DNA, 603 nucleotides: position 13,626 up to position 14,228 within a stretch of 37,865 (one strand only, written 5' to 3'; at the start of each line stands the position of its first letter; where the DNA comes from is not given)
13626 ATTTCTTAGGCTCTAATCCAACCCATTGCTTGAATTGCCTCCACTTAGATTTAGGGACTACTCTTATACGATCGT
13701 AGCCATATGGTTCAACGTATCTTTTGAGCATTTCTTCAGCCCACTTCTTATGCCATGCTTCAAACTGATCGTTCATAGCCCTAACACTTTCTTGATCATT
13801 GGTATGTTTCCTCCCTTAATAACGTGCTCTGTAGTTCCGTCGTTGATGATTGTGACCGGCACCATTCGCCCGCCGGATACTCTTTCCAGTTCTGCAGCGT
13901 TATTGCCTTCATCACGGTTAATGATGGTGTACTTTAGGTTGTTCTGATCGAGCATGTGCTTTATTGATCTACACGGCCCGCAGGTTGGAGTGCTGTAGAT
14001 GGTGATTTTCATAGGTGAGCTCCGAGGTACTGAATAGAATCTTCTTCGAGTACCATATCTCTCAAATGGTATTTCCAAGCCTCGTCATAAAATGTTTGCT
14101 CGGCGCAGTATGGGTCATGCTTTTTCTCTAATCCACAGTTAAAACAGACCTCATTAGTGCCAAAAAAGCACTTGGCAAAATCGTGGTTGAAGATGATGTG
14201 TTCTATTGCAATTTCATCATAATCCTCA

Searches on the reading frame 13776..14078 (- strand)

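Call 88: search_protein_families(library=pfam, proteins=[window:13776-14078:-], max_evalue=0.01)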
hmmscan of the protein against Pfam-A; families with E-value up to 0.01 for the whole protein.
window:13776-14078:- (101 aa): 4 families
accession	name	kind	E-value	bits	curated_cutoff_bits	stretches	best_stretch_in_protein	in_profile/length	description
PF00462.30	Glutaredoxin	-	6.7e-11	42.7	22.9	1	25-80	1-57/60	Glutaredoxin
PF13417.12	GST_N_3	-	0.0005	20.8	22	1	28-80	2-54/75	Glutathione S-transferase, N-terminal domain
PF05768.20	Glrx-like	-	0.0017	19.1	26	1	24-82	1-59/77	Glutaredoxin-like domain (DUF836)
PF14595.12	Thioredoxin_9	-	0.0018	18.6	25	1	21-93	41-118/129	Thioredoxin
